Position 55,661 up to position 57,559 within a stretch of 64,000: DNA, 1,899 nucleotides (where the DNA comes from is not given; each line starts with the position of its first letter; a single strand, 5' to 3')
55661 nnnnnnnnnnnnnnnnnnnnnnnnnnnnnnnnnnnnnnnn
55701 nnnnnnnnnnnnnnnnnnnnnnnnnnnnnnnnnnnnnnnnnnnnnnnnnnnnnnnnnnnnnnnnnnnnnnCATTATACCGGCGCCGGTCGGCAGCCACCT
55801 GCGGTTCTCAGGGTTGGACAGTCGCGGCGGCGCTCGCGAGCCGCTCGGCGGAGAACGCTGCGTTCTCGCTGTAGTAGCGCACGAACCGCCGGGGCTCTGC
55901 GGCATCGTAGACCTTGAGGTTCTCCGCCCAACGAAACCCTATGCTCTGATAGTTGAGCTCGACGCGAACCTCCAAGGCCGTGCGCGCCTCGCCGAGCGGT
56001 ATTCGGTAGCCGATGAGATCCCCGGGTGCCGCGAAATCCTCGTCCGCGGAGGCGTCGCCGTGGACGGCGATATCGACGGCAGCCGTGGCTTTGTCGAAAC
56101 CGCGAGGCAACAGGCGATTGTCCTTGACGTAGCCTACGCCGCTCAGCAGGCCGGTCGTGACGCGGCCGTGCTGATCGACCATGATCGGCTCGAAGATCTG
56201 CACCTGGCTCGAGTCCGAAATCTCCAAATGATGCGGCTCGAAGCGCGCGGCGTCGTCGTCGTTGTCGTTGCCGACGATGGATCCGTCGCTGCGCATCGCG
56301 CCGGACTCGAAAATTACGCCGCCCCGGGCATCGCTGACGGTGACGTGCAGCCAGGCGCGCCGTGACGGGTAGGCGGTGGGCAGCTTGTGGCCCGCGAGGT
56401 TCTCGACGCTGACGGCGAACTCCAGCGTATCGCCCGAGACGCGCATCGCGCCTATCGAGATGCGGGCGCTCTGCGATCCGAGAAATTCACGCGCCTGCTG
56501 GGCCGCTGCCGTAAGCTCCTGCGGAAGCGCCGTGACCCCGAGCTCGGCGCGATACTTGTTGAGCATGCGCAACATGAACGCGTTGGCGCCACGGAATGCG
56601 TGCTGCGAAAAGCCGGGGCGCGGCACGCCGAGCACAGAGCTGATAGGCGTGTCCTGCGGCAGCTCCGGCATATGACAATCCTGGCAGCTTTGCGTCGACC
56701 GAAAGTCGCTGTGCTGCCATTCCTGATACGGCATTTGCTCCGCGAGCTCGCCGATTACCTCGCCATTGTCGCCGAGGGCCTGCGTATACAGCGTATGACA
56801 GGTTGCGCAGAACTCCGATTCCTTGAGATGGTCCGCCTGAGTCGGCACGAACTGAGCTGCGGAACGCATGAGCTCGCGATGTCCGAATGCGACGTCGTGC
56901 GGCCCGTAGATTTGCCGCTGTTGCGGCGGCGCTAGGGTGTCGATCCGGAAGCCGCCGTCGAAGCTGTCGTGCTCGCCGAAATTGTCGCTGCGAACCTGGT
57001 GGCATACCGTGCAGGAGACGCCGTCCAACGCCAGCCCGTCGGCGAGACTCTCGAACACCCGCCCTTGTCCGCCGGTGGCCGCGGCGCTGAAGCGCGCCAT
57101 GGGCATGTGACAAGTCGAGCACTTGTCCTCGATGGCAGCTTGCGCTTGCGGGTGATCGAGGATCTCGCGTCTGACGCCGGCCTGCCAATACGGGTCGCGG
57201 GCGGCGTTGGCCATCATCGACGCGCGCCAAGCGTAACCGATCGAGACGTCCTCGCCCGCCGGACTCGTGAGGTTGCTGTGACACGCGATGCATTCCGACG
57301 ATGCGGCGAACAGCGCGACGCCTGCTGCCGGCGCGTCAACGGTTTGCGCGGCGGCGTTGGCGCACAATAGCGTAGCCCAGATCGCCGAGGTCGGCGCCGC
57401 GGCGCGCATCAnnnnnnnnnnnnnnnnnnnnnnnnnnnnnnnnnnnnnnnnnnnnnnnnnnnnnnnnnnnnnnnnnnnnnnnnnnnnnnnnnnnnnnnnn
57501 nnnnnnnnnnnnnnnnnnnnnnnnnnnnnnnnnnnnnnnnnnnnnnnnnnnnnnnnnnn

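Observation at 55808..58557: Class-I cytochrome c fused to an outer-membrane-type beta-barrel, translationally coupled to a pentaheme cytochrome: candidate porin-cytochrome electron conduit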

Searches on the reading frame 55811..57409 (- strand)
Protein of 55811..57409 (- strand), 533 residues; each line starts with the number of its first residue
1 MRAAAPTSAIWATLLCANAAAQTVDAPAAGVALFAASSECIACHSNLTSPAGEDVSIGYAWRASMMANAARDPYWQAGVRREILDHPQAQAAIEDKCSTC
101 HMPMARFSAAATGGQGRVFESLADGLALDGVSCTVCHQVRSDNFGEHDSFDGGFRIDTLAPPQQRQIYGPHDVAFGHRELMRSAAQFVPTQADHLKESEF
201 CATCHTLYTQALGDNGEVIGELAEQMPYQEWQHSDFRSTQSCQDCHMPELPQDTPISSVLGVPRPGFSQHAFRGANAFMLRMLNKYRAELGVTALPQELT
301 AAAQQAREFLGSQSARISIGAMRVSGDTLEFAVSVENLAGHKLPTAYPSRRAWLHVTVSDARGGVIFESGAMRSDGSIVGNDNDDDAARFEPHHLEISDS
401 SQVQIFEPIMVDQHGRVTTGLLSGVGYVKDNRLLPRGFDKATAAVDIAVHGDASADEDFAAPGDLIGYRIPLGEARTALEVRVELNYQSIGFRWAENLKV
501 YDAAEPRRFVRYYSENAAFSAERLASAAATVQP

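Call 7: search_protein_families(library=pfam, proteins=[window:55811-57409:-], max_evalue=1)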
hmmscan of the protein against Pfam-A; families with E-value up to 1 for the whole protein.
window:55811-57409:- (533 aa): 15 families
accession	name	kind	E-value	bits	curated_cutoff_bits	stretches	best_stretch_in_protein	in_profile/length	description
PF22113.1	Mtrc-MtrF_II-IV_dom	-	2.3e-08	34.2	30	2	29-140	73-166/176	Outer membrane cytochrome MtrC/MtrF-like, domains II/IV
PF14522.11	Cytochrome_C7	-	3.6e-06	27.2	24.8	2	86-140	5-51/67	Cytochrome c7 and related cytochrome c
PF14537.11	Cytochrom_c3_2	-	4.4e-06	27.5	25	1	89-140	21-67/79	Cytochrome c3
PF13435.11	Cytochrome_C554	-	0.00022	22.5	20.8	1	40-137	2-83/84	Cytochrome c554 and c-prime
PF02085.21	Cytochrom_CIII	-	0.0022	18.7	22.9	1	169-249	17-85/101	Class III cytochrome C family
PF13442.11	Cytochrome_CBB3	-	0.0061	17.3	27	0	26-69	2-40/68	Cytochrome C oxidase, cbb3-type, subunit III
PF09699.15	Paired_CXXCH_1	-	0.0072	16.4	20.6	0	94-104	6-16/41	Doubled CXXCH motif (Paired_CXXCH_1)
PF14376.11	Haem_bd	-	0.0097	16.3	27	0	77-103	22-48/133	Haem-binding domain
PF09086.16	DUF1924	-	0.043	14.6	22.5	0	118-162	14-56/96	Domain of unknown function (DUF1924)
PF22678.1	Cytochrom_c_NrfB-like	-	0.045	14.7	27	0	224-247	43-66/89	Cytochrome c-type protein NrfB-like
PF03264.19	Cytochrom_NNT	-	0.2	11.8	24.1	0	191-251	29-77/174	NapC/NirT cytochrome c family, N-terminal region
PF00130.28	C1_1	-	0.4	11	26.5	0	95-138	12-36/53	Phorbol esters/diacylglycerol binding domain (C1 domain)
PF00034.26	Cytochrom_C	-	0.49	12.2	21.3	0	28-52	2-24/90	Cytochrome c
PF02335.20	Cytochrom_C552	-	0.61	9.4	24.1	0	238-253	243-258/438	Cytochrome c552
PF13878.12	zf-C2H2_3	-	0.99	9.7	27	0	84-102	4-21/40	zinc-finger of acetyl-transferase ESCO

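Call 8: search_protein_families(library=ncbifam, proteins=[window:55811-57409:-], max_evalue=1)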
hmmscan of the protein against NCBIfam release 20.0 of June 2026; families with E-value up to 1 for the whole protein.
window:55811-57409:- (533 aa): 7 families
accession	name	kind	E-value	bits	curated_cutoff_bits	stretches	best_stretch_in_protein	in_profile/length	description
NF040886.1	cyt_C_like_Sec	equivalog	1.7e-09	36.8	250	1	72-249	78-253/423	multiheme c-type cytochrome (seleno)protein ExtKL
TIGR03153.1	cytochr_NrfH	equivalog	3.3e-06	27.2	134.2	1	227-249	40-62/138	cytochrome c nitrite reductase small subunit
TIGR03507.1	decahem_SO1788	subfamily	0.0048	15.4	209.3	2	190-252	258-308/672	OmcA/MtrC family decaheme c-type cytochrome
TIGR02162.1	torC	equivalog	0.18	11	478.2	1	193-249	39-84/387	pentaheme c-type cytochrome TorC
NF041659.1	Papain_Inhib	equivalog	0.23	11.5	150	1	7-110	15-116/130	cysteine/serine endopeptidase inhibitor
TIGR04257.1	nanowire_3heme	domain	0.27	11.4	40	0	190-246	16-74/75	c(7)-type cytochrome triheme domain-containing protein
TIGR00782.1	ccoP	equivalog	0.34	10.2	179.95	0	25-46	201-220/285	cytochrome-c oxidase, cbb3-type subunit III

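Call 18: find_homologous_proteins(query=window:55811-57409:-)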
Query window:55811-57409:- (533 aa): 7999 proteins with E <= 0.001 among 8000 candidates; the best 120 are listed.
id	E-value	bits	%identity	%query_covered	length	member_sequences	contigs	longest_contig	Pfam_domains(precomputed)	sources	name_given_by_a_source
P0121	0.0e+0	1214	100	100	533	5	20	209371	PF14537.12,PF14522.12,PF22113.2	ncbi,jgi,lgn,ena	ncbi:MAG TPA: multiheme c-type cytochrome [Gammaproteobacteria bacterium]|jgi:hypothetical protein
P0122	2.0e-253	860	71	97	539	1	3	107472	PF14537.12,PF14522.12,PF22113.2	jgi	-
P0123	4.7e-251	852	69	98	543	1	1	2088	PF14522.12,PF22113.2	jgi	jgi:hypothetical protein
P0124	5.6e-249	845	70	95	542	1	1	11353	PF14522.12,PF22113.2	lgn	-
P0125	2.8e-248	843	71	95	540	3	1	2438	PF14522.12,PF22113.2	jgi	jgi:hypothetical protein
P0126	2.9e-247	840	70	98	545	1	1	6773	PF14537.12,PF14522.12,PF22113.2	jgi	-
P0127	4.4e-246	836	68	98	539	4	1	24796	PF14522.12,PF22113.2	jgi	-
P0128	8.9e-245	831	68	100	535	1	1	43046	PF14537.12,PF14522.12,PF22113.2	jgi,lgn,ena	-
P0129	4.6e-242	822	69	95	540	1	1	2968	PF14537.12,PF14522.12,PF22113.2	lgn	-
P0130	2.5e-241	820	69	94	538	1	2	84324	PF14537.12,PF14522.12,PF22113.2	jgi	jgi:hypothetical protein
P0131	5.2e-239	812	68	96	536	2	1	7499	PF14537.12,PF14522.12,PF22113.2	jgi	-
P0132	3.5e-236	803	69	96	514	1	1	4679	PF14537.12,PF14522.12,PF22113.2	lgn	-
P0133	4.8e-235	799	68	93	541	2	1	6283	PF14537.12,PF14522.12,PF22113.2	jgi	-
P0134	3.5e-232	790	68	95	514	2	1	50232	PF14537.12,PF14522.12,PF22113.2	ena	-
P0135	2.9e-231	787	68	97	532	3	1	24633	PF14537.12,PF14522.12,PF22113.2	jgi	-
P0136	1.7e-227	774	67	96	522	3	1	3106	PF14537.12,PF14522.12,PF22113.2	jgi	-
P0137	2.5e-226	771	65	98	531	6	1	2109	PF14537.12,PF14522.12,PF22113.2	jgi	jgi:hypothetical protein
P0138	2.0e-223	761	65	98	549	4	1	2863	PF14537.12,PF22113.2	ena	-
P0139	9.4e-223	759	66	97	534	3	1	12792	PF14522.12,PF22113.2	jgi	jgi:hypothetical protein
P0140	1.4e-222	758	66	96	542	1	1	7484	PF14522.12,PF22113.2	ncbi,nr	ncbi:MAG TPA: hypothetical protein VJA26_06240 [Gammaproteobacteria bacterium]|nr:hypothetical prote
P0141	3.2e-222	757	65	96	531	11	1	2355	PF14537.12,PF22113.2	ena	-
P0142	1.4e-220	752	65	96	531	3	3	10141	PF22113.2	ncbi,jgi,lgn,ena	-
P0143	5.0e-219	746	63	97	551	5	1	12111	PF14522.12,PF22113.2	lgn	-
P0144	1.4e-218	745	64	97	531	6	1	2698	PF14537.12,PF22113.2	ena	-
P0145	2.2e-218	744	64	94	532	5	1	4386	PF14522.12,PF22113.2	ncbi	-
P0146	9.2e-218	742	64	94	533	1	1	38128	PF14537.12,PF22113.2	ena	-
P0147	6.2e-217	740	61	100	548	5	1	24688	PF22113.2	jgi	-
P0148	3.4e-216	737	63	94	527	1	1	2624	PF14537.12,PF22113.2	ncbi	-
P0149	8.2e-216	736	63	95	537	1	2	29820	PF14537.12,PF14522.12,PF22113.2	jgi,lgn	jgi:hypothetical protein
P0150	2.0e-215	735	65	94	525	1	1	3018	PF22113.2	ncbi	-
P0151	2.4e-215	734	64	91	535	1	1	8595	PF14537.12,PF14522.12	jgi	jgi:hypothetical protein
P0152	3.4e-215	734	64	93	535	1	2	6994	PF14537.12,PF14522.12,PF22113.2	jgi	-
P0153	5.2e-215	733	65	93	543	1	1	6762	PF14537.12,PF14522.12,PF22113.2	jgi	jgi:hypothetical protein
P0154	6.5e-215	733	63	94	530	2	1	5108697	PF14537.12,PF22113.2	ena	-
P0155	1.1e-214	732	63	93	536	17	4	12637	PF14537.12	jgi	jgi:hypothetical protein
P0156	1.3e-214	732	63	97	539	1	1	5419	PF14537.12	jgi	jgi:hypothetical protein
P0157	1.8e-214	731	64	94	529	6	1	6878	PF14537.12,PF14522.12,PF22113.2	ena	-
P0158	2.1e-214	731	62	96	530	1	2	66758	PF14522.12,PF22113.2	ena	-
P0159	2.4e-214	731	63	94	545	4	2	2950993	PF14522.12,PF22113.2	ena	-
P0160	7.5e-214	729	63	94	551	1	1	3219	PF22113.2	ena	-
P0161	2.2e-213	728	63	93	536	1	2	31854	PF14537.12,PF14522.12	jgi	jgi:hypothetical protein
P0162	2.8e-213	727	65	94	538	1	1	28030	PF22113.2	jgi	jgi:hypothetical protein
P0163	3.1e-213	727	63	94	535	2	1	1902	PF14537.12,PF22113.2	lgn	-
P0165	9.6e-213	726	63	94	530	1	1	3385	PF22113.2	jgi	-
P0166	1.2e-212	725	62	94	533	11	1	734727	PF14522.12,PF22113.2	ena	-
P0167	1.4e-212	725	61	98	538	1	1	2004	PF14522.12,PF22113.2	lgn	-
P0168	3.0e-212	724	62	97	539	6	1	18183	PF14537.12,PF14522.12,PF22113.2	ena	-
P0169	4.6e-212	723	62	94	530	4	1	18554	PF14537.12,PF22113.2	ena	-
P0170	9.2e-212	722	63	93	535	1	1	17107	PF14537.12,PF14522.12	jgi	jgi:hypothetical protein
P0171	9.6e-212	722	62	97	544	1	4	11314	PF14537.12,PF22113.2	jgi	jgi:hypothetical protein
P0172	1.7e-211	722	62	100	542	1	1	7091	PF22113.2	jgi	jgi:hypothetical protein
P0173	1.7e-211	722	64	93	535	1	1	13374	PF14537.12,PF14522.12,PF22113.2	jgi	jgi:hypothetical protein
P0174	2.3e-211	721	62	95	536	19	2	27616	PF22113.2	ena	-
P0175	2.8e-211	721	62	100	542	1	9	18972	PF22113.2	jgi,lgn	jgi:hypothetical protein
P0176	3.6e-211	721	63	96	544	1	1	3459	PF14537.12,PF22113.2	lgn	-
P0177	7.1e-211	720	63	94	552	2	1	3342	PF22113.2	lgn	-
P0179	1.0e-210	719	62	94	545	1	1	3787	PF13442.12,PF22113.2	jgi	-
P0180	1.2e-210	719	62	100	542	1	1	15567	PF22113.2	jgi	jgi:hypothetical protein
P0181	1.5e-210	719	61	98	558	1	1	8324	PF22113.2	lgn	-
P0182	1.7e-210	718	63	93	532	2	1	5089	PF14537.12,PF14522.12,PF22113.2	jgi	-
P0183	2.1e-210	718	63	91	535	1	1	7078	PF14522.12,PF22113.2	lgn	-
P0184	2.5e-210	718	62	97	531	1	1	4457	PF14522.12,PF22113.2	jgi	jgi:hypothetical protein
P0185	2.6e-210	718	62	95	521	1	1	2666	PF14537.12,PF22113.2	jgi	-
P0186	3.4e-210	717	63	93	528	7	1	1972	PF14537.12,PF14522.12,PF22113.2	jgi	-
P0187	3.6e-210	717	61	94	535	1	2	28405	PF14537.12,PF14522.12,PF22113.2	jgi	-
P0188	3.6e-210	717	63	96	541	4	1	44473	PF14537.12,PF22113.2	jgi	jgi:hypothetical protein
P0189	5.6e-210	717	63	94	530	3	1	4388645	PF14537.12,PF14522.12,PF22113.2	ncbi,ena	-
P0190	5.7e-210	717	61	96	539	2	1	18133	PF14537.12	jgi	jgi:hypothetical protein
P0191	7.3e-210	716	65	94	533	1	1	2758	PF14537.12,PF14522.12,PF22113.2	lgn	-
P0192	8.5e-210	716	63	94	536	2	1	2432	PF14522.12,PF22113.2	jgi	jgi:hypothetical protein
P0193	9.1e-210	716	63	97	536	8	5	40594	PF22113.2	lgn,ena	-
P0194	1.1e-209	716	62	94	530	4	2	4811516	PF14537.12,PF14522.12,PF22113.2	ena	-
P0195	1.2e-209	715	62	94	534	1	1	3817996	PF14522.12,PF22113.2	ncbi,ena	-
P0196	3.2e-209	714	61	98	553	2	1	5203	PF14537.12,PF14522.12,PF22113.2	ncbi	-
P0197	6.7e-209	713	62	93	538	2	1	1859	PF14537.12,PF22113.2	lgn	-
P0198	7.2e-209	713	59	100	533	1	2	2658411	PF22113.2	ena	-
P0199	7.4e-209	713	63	95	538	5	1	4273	PF22113.2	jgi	jgi:hypothetical protein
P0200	1.6e-208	712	63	95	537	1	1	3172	PF14537.12,PF14522.12,PF22113.2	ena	-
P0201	2.0e-208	711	63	93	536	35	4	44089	PF14537.12,PF14522.12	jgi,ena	-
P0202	2.1e-208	711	62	98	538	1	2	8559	PF22113.2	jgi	-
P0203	2.3e-208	711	61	94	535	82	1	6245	PF22113.2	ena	-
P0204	2.8e-208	711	62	95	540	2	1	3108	PF22113.2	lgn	-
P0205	3.0e-208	711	64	94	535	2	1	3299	PF14537.12,PF14522.12,PF22113.2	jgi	jgi:hypothetical protein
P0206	3.1e-208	711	61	100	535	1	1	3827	PF14537.12,PF14522.12,PF22113.2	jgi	jgi:hypothetical protein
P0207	3.7e-208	711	64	90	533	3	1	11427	PF14537.12,PF14522.12,PF22113.2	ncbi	-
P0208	4.2e-208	710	63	93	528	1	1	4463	PF14537.12,PF14522.12,PF22113.2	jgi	jgi:hypothetical protein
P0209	5.3e-208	710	63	94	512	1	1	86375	PF14522.12,PF22113.2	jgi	jgi:hypothetical protein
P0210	7.2e-208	710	61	94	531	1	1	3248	PF14537.12,PF14522.12,PF22113.2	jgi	jgi:hypothetical protein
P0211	8.8e-208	709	61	95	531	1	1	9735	PF22113.2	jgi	jgi:hypothetical protein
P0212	1.4e-207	709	60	97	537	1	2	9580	PF14522.12,PF22113.2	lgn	-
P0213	1.5e-207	709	60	100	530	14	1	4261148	PF22113.2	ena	-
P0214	2.0e-207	708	60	97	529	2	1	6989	PF14537.12,PF14522.12,PF22113.2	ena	-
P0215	2.4e-207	708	62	98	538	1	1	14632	PF22113.2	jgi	jgi:hypothetical protein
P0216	2.6e-207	708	61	98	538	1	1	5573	PF14522.12,PF22113.2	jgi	jgi:hypothetical protein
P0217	2.8e-207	708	60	100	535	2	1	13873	PF22113.2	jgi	-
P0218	3.8e-207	707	63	91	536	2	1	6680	PF14537.12,PF14522.12,PF22113.2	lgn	-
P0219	4.3e-207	707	63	95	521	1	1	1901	PF22113.2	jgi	jgi:hypothetical protein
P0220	5.6e-207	707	62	91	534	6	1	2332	PF14537.12,PF14522.12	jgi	jgi:hypothetical protein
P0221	1.5e-206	705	61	96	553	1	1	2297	PF14537.12,PF14522.12,PF22113.2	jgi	jgi:hypothetical protein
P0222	1.7e-206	705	62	93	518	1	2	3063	PF14537.12,PF14522.12,PF22113.2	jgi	jgi:hypothetical protein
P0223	1.8e-206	705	62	94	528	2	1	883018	PF14537.12,PF14522.12,PF22113.2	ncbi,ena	-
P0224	2.5e-206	705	58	100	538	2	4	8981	PF14537.12,PF22113.2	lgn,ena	-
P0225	2.5e-206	705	63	94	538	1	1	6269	PF22113.2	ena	-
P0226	2.9e-206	704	61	97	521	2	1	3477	PF14537.12,PF14522.12,PF22113.2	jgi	jgi:hypothetical protein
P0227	3.1e-206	704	61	94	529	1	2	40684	PF14537.12,PF14522.12,PF22113.2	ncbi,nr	ncbi:MAG TPA: hypothetical protein VHH11_11550 [Gammaproteobacteria bacterium]|nr:hypothetical prote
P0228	3.8e-206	704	63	94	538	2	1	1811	PF22113.2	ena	-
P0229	6.3e-206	703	61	92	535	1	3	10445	PF14537.12,PF14522.12,PF22113.2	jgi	jgi:hypothetical protein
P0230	6.8e-206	703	61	98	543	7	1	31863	PF14537.12,PF14522.12,PF22113.2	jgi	jgi:hypothetical protein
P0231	9.2e-206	703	63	93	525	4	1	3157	PF14537.12,PF14522.12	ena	-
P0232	1.2e-205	702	63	93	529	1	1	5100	PF22113.2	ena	-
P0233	1.3e-205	702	61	94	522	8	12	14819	PF22113.2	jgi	jgi:hypothetical protein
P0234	1.7e-205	702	61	93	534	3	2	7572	PF14537.12,PF14522.12,PF22113.2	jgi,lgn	jgi:hypothetical protein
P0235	1.8e-205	702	61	93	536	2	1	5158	PF14537.12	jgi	jgi:hypothetical protein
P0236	2.2e-205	701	63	94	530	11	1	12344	PF14537.12,PF22113.2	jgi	jgi:hypothetical protein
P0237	3.0e-205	701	59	98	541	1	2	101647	PF14537.12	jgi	jgi:hypothetical protein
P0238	3.1e-205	701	61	95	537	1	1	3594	PF14522.12,PF22113.2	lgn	-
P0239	3.4e-205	701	61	95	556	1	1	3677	PF22113.2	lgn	-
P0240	6.3e-205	700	60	94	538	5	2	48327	PF14522.12,PF22113.2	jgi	-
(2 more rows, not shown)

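Call 28: predict_structure(alignment_id=A2)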
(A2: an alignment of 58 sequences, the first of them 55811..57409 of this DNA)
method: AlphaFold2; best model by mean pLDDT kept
length: 533 residues; sequences in the alignment: 58
mean_pLDDT: 75.0   pTM: 0.79
mean pLDDT of the five models: 75.0, 70.7, 68.7, 65.2, 60.3
residues with pLDDT >= 90: 167; 70-90: 151; 50-70: 141; < 50: 74
segments of 3 or more residues with pLDDT < 50: 1-3, 20-58, 147-152, 176-189, 256-263
pLDDT, mean of each block of 10 residues (from residue 1): 51 55 38 42 43 46 68 92 90 84 78 87 71 58 54 59 60 48 44 58 61 84 68 74 65 50 55 76 92 78 85 93 95 91 76 97 96 97 92 92 92 89 84 78 64 64 89 92 96 94 97 96 96 88
secondary structure, 60 per line:
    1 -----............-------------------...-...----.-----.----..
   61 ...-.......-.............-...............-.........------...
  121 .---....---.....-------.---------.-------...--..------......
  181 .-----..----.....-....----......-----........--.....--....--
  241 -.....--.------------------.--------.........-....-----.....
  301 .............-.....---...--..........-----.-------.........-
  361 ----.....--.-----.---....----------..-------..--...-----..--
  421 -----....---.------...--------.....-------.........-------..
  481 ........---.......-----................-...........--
elements in order: H6-17 H59-63 H65-71 H73-85 H87-101 H103-111 H118-121 H125-128 H132-136 H175-181 H193-197 H199-202 E207-212 E218-225 H228-232 H235-238 H242-246 H277-285 H287-290 H296-313 E315-319 E323-325 E328-337 E351-359 E365-369 H382-385 E409-411 E426-429 H451-455 E463-471 E479-488 H492-498 H504-519 E521-531

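Call 32: fold_search(model_id=the predicted structure, library=pdb)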
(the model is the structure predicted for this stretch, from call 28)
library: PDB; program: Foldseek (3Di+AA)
matches with E <= 10: 716; with E <= 0.001: 1
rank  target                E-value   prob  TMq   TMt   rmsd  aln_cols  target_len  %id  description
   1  5ze8                  1.3e-12  1.00  0.48  0.64   7.0       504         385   17  Crystal structure of a penta-heme cytochrome c552 from Thermochromatium tepidum (released 2018-04-25)
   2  5m59_C                5.9e-03  0.95  0.15  0.05   8.1       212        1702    9  Crystal structure of Chaetomium thermophilum Brr2 helicase core in complex with Prp8 Jab1 domain (released 2016-12-21)
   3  6qv3                  6.3e-03  0.93  0.15  0.06   8.2       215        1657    9  Crystal structure of the Ski2 RNA-helicase Brr2 from Chaetomium thermophilum bound to ADP (released 2020-01-15)
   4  8rc0_B                6.3e-03  0.89  0.16  0.06   7.9       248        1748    7  Structure of the human 20S U5 snRNP (released 2024-03-27)
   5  6qws                  8.0e-03  0.89  0.14  0.05   8.2       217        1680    9  Crystal structure of the Ski2 RNA-helicase Brr2 from Chaetomium thermophilum in the apo state (released 2020-01-15)
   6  4f92                  9.1e-03  0.92  0.15  0.06   7.9       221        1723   10  Brr2 Helicase Region S1087L (released 2012-10-17)
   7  8h6k_5D               9.6e-03  0.69  0.15  0.06  10.8       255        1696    7  Cryo-EM structure of human exon-defined spliceosome in the mature B state. (released 2024-05-01)
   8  7os1_B                1.0e-02  0.89  0.14  0.05   8.2       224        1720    9  Cryo-EM structure of Brr2 in complex with Fbp21 (released 2022-02-23)
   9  6qv4                  1.2e-02  0.89  0.15  0.06   8.0       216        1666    9  Crystal structure of the Ski2 RNA-helicase Brr2 from Chaetomium thermophilum bound to ATP-gamma-S (released 2020-01-15)
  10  5m59_A                1.2e-02  0.89  0.15  0.05   7.8       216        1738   10  Crystal structure of Chaetomium thermophilum Brr2 helicase core in complex with Prp8 Jab1 domain (released 2016-12-21)
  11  5m59_G                1.2e-02  0.85  0.14  0.05   8.3       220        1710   10  Crystal structure of Chaetomium thermophilum Brr2 helicase core in complex with Prp8 Jab1 domain (released 2016-12-21)
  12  7os2_B                1.3e-02  0.89  0.14  0.05   8.0       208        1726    9  Cryo-EM structure of Brr2 in complex with Jab1/MPN and C9ORF78 (released 2022-02-23)
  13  5urm_A                1.4e-02  0.87  0.15  0.06   8.0       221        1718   10  Crystal structure of human BRR2 in complex with T-1206548 (released 2017-07-19)
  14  9fmd_B                1.4e-02  0.84  0.15  0.05  10.2       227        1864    9  Integrative model of the human post-catalytic spliceosome (P-complex) (released 2024-07-10)
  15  9dfx_B                1.5e-02  0.14  0.10  0.15  17.4       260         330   11  Cryo-EM structure of a SUR1/Kir6.2 ATP-sensitive potassium channel in the presence of Aekatperone in the closed confor (released 2025-02-12)
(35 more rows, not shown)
